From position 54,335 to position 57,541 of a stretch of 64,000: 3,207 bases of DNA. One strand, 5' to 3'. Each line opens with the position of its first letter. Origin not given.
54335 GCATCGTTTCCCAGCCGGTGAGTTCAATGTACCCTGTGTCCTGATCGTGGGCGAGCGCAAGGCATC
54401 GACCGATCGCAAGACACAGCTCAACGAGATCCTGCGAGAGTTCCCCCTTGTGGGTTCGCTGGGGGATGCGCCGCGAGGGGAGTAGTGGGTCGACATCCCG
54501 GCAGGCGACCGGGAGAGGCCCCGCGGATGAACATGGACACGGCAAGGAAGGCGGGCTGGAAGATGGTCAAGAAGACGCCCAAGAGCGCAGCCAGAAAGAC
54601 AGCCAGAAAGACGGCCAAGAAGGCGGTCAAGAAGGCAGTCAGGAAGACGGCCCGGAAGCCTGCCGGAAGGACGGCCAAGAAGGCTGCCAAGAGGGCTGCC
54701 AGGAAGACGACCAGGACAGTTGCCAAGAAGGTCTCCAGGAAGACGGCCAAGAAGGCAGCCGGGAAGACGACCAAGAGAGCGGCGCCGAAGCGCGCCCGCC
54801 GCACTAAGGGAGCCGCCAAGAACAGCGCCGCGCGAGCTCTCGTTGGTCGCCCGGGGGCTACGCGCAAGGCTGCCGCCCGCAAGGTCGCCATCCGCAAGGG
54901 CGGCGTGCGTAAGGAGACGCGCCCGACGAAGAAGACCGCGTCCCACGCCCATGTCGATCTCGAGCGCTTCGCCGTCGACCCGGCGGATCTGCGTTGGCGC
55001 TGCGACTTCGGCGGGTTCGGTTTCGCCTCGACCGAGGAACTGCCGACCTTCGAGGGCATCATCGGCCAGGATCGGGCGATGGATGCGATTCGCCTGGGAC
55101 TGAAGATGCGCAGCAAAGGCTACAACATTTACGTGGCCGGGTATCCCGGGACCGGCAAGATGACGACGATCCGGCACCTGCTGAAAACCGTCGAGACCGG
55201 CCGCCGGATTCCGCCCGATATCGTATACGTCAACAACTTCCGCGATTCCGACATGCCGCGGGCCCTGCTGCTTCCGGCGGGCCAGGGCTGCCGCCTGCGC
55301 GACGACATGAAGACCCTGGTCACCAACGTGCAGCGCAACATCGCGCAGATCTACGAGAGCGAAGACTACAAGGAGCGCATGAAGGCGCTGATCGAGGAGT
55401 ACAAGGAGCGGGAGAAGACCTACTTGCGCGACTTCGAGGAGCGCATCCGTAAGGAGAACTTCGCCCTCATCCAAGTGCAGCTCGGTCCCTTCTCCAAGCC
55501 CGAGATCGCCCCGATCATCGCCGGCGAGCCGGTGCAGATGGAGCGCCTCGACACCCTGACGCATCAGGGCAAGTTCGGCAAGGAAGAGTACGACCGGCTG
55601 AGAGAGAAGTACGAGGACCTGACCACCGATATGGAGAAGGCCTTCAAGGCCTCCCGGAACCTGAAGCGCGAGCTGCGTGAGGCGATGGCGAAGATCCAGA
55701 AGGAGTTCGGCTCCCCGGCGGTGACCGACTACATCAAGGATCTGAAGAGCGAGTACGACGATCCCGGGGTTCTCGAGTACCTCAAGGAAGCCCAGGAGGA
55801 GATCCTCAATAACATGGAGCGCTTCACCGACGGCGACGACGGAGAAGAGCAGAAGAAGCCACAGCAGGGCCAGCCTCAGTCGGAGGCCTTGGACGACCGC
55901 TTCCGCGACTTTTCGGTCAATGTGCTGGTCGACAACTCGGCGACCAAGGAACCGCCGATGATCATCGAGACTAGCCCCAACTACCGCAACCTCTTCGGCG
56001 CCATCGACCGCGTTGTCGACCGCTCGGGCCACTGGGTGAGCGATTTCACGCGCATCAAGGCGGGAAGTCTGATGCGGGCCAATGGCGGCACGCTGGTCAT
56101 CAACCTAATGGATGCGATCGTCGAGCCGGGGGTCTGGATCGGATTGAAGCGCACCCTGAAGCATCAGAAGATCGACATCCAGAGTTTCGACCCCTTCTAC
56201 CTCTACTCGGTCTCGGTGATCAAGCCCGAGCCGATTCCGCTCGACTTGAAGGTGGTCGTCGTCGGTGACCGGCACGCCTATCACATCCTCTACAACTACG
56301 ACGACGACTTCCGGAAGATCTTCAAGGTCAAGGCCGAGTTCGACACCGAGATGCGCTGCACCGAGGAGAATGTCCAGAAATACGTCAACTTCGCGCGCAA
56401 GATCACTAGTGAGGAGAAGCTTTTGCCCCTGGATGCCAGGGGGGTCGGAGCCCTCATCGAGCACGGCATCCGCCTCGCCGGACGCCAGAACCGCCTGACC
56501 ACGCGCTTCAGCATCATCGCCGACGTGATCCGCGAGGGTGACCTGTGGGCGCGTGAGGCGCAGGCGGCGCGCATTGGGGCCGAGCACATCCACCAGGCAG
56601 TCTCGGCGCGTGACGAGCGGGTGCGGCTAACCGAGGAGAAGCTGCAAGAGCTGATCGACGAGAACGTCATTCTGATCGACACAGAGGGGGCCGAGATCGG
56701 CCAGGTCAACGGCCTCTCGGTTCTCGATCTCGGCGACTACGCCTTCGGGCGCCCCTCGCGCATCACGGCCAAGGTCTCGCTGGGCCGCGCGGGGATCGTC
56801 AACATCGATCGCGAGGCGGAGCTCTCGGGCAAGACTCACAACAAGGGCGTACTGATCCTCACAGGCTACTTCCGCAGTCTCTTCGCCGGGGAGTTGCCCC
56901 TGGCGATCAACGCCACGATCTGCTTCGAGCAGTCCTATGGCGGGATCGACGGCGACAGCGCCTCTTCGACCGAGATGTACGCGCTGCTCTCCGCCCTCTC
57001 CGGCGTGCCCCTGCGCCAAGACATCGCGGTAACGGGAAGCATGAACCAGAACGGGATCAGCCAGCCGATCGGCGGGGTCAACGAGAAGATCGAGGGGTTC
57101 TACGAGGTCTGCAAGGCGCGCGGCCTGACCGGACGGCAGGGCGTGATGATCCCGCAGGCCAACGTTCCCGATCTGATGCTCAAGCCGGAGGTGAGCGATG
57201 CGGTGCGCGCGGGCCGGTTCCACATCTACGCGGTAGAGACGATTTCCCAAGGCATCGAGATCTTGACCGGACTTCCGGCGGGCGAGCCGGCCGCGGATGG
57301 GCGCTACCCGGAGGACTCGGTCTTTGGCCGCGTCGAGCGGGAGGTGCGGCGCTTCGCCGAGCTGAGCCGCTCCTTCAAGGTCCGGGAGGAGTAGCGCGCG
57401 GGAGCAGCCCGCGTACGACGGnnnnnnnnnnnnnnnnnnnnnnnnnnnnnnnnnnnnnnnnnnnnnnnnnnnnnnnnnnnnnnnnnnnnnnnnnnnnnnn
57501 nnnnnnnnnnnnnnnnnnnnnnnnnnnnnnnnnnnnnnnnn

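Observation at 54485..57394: Lon-like AAA+ protease fused to a histone-H1/AlgP-like KKAAK-repeat N-terminal tail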

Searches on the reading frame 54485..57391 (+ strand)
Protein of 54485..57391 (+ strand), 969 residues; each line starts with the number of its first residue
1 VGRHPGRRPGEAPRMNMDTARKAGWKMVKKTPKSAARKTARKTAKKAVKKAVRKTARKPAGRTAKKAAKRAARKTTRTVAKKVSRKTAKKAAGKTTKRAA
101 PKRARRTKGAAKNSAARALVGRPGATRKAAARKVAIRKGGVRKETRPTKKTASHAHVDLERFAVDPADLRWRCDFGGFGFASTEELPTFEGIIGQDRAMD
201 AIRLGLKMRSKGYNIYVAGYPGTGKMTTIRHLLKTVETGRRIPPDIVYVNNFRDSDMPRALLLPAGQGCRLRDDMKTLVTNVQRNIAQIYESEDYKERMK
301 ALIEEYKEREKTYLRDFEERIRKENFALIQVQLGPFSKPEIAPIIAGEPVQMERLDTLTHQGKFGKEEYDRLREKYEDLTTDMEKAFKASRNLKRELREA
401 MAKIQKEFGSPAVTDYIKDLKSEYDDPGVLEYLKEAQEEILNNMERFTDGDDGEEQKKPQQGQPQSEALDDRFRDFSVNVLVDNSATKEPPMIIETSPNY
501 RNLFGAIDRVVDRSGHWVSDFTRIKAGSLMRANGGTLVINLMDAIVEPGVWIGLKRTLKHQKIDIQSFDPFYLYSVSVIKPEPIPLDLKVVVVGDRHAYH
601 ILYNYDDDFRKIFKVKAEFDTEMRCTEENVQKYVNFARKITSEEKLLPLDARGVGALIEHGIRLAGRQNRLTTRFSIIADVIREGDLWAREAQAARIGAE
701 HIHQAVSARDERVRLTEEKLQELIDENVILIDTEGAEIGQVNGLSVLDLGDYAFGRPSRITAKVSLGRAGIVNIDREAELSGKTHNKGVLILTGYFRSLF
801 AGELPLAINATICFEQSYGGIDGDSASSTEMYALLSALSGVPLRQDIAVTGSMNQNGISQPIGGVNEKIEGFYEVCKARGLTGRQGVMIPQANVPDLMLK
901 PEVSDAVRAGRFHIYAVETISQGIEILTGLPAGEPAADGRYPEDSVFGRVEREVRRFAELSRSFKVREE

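Call 3: search_protein_families(library=pfam, proteins=[window:54485-57391:+], max_evalue=0.1)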
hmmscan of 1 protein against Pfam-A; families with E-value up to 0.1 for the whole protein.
window:54485-57391:+ (969 aa): 7 families
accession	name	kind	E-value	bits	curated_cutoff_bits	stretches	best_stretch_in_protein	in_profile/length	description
PF13654.12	AAA_32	-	3e-45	153.9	21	1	489-620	2-133/133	LonB-like, AAA domain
PF20436.4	LonB_AAA-LID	-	1.5e-21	76.6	22.4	1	648-712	1-65/65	Archaeal LonB, AAA+ ATPase LID domain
PF20437.3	LonC_helical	-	3.4e-13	49.8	24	1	245-278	1-34/34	Lon-like LonC helical domain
PF05362.19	Lon_C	-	1.6e-09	38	21.1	1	822-922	108-197/205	Lon protease (S16) C-terminal proteolytic domain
PF13191.12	AAA_16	-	0.018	16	32.6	0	193-239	3-51/167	AAA ATPase domain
PF02183.23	HALZ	-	0.019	15.6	28.1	1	368-399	6-37/43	Homeobox associated leucine zipper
PF13401.12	AAA_22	-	0.032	15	27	0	211-284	4-60/130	AAA domain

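Call 4: search_protein_families(library=ncbifam, proteins=[window:54485-57391:+], max_evalue=0.1)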
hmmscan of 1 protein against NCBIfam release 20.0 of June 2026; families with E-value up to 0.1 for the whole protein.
window:54485-57391:+ (969 aa): 10 families
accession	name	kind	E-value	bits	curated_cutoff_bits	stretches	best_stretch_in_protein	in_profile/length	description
TIGR00764.1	lon_rel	equivalog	1.2e-46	159.5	516.6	2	479-921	161-586/608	ATP-dependent protease LonB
TIGR02903.1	spore_lon_C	equivalog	1.2e-10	40.6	678.8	1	819-896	521-591/615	Lon family ATP-dependent protease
TIGR02902.1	spore_lonB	equivalog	2.6e-09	36.2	723.3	1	814-897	433-508/531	ATP-dependent protease LonB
NF008053.0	PRK10787.1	equivalog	4.3e-07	28.4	891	1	822-920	676-763/784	endopeptidase La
TIGR00763.1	lon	equivalog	4.5e-05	22.1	608.05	1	822-920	700-787/795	endopeptidase La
TIGR03015.1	pepcterm_ATPase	hypoth_equivalog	0.009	15.5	324.5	0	196-332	29-160/269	XrtA/PEP-CTERM system-associated ATPase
NF001624.0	PRK00411.1-2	subfamily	0.038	12.9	354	1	209-239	49-79/374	ORC1-type DNA replication protein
TIGR02475.1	CobW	equivalog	0.066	12.1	332.1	0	217-268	9-56/342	cobalamin biosynthesis protein CobW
TIGR04470.1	rSAM_mob_pairB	equivalog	0.077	12.3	410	1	354-434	197-278/285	radical SAM mobile pair protein B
TIGR01283.1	nifE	equivalog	0.091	11.3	505.1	0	281-386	285-383/459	nitrogenase iron-molybdenum cofactor biosynthesis protein NifE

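Call 6: find_homologous_proteins(query=window:54485-57391:+, max_evalue=1e-10)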
Query window:54485-57391:+ (969 aa): 180 proteins with E <= 1e-10 among 8000 candidates; the best 120 are listed.
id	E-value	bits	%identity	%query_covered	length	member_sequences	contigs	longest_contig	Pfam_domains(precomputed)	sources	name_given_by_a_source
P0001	0.0e+0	2131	100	99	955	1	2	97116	PF13654.13,PF20436.5,PF05362.20,PF20437.4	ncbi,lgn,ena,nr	ncbi:MAG: AAA family ATPase [Candidatus Eisenbacteria sp.]|nr:AAA family ATPase [Candidatus Eisenbac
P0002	0.0e+0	1411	72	90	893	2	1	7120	PF13654.13,PF20436.5,PF05362.20,PF20437.4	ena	-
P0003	0.0e+0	1409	76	84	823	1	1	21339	PF13654.13,PF20436.5,PF05362.20,PF20437.4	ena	-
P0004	0.0e+0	1397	76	83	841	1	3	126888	PF13654.13,PF20436.5,PF05362.20,PF20437.4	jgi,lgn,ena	-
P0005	0.0e+0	1386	72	90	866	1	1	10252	PF13654.13,PF20436.5,PF05362.20,PF20437.4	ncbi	-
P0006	0.0e+0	1383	75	84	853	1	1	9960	PF13654.13,PF20436.5,PF05362.20,PF20437.4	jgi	jgi:lon-related putative ATP-dependent protease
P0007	0.0e+0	1370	75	84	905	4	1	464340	PF13654.13,PF20436.5,PF05362.20,PF20437.4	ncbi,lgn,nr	ncbi:MAG: AAA family ATPase [Candidatus Eisenbacteria bacterium]|nr:AAA family ATPase [Candidatus Ei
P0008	0.0e+0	1354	70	87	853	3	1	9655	PF13654.13,PF20436.5,PF05362.20,PF20437.4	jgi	jgi:ATP-dependent Lon protease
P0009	0.0e+0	1348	70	87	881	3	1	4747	PF13654.13,PF20436.5,PF05362.20,PF20437.4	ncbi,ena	-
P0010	0.0e+0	1342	75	82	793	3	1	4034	PF13654.13,PF20436.5,PF05362.20,PF20437.4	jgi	jgi:ATP-dependent Lon protease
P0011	0.0e+0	1339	74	83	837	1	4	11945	PF13654.13,PF20436.5,PF05362.20,PF20437.4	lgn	-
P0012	0.0e+0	1338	71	87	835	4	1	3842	PF13654.13,PF20436.5,PF05362.20,PF20437.4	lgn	-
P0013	0.0e+0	1325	72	84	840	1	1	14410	PF13654.13,PF20436.5,PF05362.20,PF20437.4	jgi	jgi:lon-related putative ATP-dependent protease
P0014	0.0e+0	1322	71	83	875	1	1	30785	PF13654.13,PF20436.5,PF05362.20,PF20437.4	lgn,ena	-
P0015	0.0e+0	1320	68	88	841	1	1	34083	PF13654.13,PF20436.5,PF05362.20,PF20437.4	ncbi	-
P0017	0.0e+0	1293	63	93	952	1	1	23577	PF13654.13,PF20436.5,PF05362.20,PF20437.4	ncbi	-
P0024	0.0e+0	1259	68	83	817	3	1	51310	PF13654.13,PF20436.5,PF05362.20,PF20437.4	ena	-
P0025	0.0e+0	1258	65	85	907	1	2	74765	PF13654.13,PF20436.5,PF05362.20,PF20437.4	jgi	jgi:predicted ATP-dependent protease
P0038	0.0e+0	1087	58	83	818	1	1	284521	PF13654.13,PF20436.5,PF05362.20,PF20437.4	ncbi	-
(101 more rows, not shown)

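Call 7: search_solved_structures(query=window:54485-57391:+, max_evalue=0.001, show_alignments=2)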
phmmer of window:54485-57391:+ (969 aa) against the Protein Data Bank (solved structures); distinct sequences matched with E-value up to 0.001: 47.
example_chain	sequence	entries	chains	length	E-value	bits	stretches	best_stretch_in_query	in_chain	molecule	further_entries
4fwd_A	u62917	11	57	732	8.1e-94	318.5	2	476-930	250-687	TTC1975 peptidase | endopeptidase La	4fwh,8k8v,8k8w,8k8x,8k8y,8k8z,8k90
7euy_A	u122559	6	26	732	2.1e-93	317.2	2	476-930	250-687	Endopeptidase La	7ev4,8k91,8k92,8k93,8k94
4fwg_A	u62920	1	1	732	2.1e-93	317.1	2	476-930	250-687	TTC1975 peptidase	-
4fw9_A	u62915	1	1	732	2.6e-93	316.8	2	476-930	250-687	TTC1975 peptidase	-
7eux_A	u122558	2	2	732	1e-92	314.9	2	476-930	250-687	Endopeptidase La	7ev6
3k1j_A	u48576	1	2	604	2.7e-35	124.9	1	478-927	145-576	ATP-dependent protease Lon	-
4fwv_A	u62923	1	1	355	2.5e-19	72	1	476-619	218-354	TTC1975 peptidase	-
1z0w_A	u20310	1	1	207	6.8e-16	60.7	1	730-924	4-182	Putative protease La homolog type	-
1z0e_A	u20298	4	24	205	8.6e-16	60.3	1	731-924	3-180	Putative protease La homolog type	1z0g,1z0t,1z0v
1z0b_A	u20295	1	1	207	2.5e-15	58.8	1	730-924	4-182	Putative protease La homolog type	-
1z0c_A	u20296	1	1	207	9.1e-15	56.9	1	730-924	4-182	Putative protease La homolog type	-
1xhk_A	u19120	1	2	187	7.8e-14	53.9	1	811-898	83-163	Putative protease La homolog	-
4zpx_A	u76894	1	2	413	1.5e-12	49.6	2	479-692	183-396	ATP-dependent protease Lon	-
7p6u_A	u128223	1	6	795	2.1e-07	32.6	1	822-943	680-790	Lon protease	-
3m6a_A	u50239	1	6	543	4.7e-07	31.4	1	656-910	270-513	ATP-dependent protease La 1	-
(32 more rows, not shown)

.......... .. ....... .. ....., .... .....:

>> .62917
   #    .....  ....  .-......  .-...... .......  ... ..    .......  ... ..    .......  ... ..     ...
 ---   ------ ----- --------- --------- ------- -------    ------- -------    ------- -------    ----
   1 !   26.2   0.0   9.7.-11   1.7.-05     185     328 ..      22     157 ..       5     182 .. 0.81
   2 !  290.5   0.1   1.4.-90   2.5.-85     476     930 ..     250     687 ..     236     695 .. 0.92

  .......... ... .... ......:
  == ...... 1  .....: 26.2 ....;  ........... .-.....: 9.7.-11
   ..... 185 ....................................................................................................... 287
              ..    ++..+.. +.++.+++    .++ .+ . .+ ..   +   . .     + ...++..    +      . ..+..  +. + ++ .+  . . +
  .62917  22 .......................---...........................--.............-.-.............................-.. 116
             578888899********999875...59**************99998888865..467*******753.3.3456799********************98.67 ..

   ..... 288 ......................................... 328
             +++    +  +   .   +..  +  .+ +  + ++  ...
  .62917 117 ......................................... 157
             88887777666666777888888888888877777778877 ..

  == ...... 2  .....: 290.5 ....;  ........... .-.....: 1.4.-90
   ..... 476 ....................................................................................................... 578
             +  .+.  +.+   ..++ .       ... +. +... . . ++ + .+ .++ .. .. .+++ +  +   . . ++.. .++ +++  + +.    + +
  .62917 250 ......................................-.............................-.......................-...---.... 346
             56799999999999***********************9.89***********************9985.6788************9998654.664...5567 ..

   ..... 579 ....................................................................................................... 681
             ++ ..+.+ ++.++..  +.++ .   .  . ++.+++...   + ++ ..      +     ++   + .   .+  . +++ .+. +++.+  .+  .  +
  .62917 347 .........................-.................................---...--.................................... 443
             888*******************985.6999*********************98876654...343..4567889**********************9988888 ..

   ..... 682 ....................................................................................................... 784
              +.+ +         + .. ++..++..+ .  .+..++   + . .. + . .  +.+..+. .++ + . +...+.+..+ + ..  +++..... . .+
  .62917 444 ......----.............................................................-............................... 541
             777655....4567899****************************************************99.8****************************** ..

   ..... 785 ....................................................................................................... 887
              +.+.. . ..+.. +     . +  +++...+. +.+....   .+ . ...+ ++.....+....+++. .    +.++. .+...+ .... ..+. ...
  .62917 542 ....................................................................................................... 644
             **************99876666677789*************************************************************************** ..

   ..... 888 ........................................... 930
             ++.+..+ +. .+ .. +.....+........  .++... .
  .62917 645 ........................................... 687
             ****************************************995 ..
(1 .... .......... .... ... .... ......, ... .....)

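Call 18: find_encoding_contigs(protein=P0001, flank=8000, max_places=2)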
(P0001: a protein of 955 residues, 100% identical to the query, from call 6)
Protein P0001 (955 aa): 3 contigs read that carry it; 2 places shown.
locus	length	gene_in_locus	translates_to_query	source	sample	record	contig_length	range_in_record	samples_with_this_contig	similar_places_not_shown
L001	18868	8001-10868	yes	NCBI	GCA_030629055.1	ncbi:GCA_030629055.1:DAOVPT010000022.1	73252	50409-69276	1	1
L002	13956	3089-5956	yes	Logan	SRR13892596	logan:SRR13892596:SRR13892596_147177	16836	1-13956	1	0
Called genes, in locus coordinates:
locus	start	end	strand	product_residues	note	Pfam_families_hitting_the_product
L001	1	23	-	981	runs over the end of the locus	PF00041:fn3 (faint), PF24517:CBM96 (faint), PF18962:Por_Secre_tail (faint), PF06848:Disaggr_repeat (weak), PF13860:FlgD_ig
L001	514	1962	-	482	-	PF01235:Na_Ala_symp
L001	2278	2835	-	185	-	-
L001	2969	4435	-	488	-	PF00270:DEAD, PF04851:ResIII, PF00271:Helicase_C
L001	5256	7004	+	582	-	-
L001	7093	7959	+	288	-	PF14805:THDPS_N_2, PF00132:Hexapep (weak), PF14602:Hexapep_2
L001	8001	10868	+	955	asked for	PF20437:LonC_helical, PF13654:AAA_32, PF20436:LonB_AAA-LID, PF05362:Lon_C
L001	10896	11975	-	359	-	PF01479:S4, PF00849:PseudoU_synth_2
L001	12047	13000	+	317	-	PF03193:RsgA_GTPase, PF01926:MMR_HSR1 (weak)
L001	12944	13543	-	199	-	-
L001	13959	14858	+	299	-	PF00491:Arginase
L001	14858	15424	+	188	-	PF12844:HTH_19 (weak), PF13560:HTH_31, PF01381:HTH_3, PF07883:Cupin_2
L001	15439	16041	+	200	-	PF13560:HTH_31, PF01381:HTH_3, PF12844:HTH_19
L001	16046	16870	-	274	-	PF01503:PRA-PH (faint), PF03819:MazG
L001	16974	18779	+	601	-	PF00383:dCMP_cyt_deam_1, PF08211:dCMP_cyt_deam_2 (weak), PF02885:Glycos_trans_3N, PF00591:Glycos_transf_3, PF07831:PYNP_C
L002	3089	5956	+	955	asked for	PF20437:LonC_helical, PF13654:AAA_32, PF20436:LonB_AAA-LID, PF05362:Lon_C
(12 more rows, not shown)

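Call 19: find_encoding_contigs(protein=P0007, flank=8000, max_places=2)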
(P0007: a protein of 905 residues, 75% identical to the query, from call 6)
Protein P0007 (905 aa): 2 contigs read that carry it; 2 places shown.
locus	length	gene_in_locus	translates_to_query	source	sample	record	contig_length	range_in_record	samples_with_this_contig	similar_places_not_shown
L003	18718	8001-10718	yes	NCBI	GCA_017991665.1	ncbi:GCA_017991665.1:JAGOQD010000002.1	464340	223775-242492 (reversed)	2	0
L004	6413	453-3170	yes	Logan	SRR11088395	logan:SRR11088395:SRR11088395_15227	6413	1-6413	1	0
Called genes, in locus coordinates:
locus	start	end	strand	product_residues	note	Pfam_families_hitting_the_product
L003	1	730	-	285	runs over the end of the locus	-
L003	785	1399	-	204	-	-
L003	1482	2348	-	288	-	PF20539:DUF6754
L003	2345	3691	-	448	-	PF00483:NTP_transferase, PF00132:Hexapep (faint), PF24894:Hexapep_GlmU, PF25084:LbH_EIF2B (weak), PF25087:GMPPB_C (weak), PF25247:LbH_GLGC (faint)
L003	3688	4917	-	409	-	PF00483:NTP_transferase, PF24894:Hexapep_GlmU, PF25084:LbH_EIF2B (weak), PF25087:GMPPB_C, PF00132:Hexapep (faint), PF25247:LbH_GLGC (weak)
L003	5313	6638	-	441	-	-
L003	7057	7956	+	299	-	PF14805:THDPS_N_2, PF00132:Hexapep (weak), PF14602:Hexapep_2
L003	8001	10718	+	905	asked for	PF20437:LonC_helical, PF13654:AAA_32, PF20436:LonB_AAA-LID, PF05362:Lon_C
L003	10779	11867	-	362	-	PF01479:S4, PF00849:PseudoU_synth_2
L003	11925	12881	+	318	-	PF03193:RsgA_GTPase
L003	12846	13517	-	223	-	-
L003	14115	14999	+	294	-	PF00491:Arginase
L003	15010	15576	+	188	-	PF12844:HTH_19, PF13560:HTH_31, PF01381:HTH_3, PF13413:HTH_25 (weak), PF13443:HTH_26, PF07883:Cupin_2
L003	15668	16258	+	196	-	PF13560:HTH_31, PF01381:HTH_3, PF12844:HTH_19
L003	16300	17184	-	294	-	PF01503:PRA-PH (faint), PF03819:MazG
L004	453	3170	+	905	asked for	PF20437:LonC_helical, PF13654:AAA_32, PF20436:LonB_AAA-LID, PF05362:Lon_C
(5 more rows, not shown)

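Call 20: find_encoding_contigs(protein=P0025, flank=8000, max_places=2)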
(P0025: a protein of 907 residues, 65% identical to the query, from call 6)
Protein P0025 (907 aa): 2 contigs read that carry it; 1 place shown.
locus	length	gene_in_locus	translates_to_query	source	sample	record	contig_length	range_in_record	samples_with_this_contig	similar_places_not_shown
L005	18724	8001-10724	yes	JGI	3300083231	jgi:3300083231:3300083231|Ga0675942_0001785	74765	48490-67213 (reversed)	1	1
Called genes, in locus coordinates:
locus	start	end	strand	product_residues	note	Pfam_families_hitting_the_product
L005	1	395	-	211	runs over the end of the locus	-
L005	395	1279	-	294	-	-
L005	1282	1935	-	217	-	-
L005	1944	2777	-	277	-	PF20539:DUF6754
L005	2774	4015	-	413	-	PF00375:SDF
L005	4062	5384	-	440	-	PF00483:NTP_transferase, PF12804:NTP_transf_3 (weak), PF24894:Hexapep_GlmU, PF25087:GMPPB_C (weak)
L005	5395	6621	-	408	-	PF00483:NTP_transferase, PF24894:Hexapep_GlmU, PF25084:LbH_EIF2B, PF25087:GMPPB_C, PF25247:LbH_GLGC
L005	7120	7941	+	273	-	PF14805:THDPS_N_2, PF00132:Hexapep (weak), PF14602:Hexapep_2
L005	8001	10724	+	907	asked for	PF20437:LonC_helical, PF13654:AAA_32, PF20436:LonB_AAA-LID, PF05362:Lon_C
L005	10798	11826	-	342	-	PF01479:S4, PF00849:PseudoU_synth_2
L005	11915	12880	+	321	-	PF03193:RsgA_GTPase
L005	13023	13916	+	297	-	PF00491:Arginase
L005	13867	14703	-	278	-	PF01503:PRA-PH (weak), PF03819:MazG, PF01503:PRA-PH (weak), PF03819:MazG, PF12643:MazG-like (weak)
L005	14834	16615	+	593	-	PF00383:dCMP_cyt_deam_1, PF08211:dCMP_cyt_deam_2, PF02885:Glycos_trans_3N, PF00591:Glycos_transf_3, PF07831:PYNP_C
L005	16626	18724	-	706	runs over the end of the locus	PF00912:Transgly, PF00905:Transpeptidase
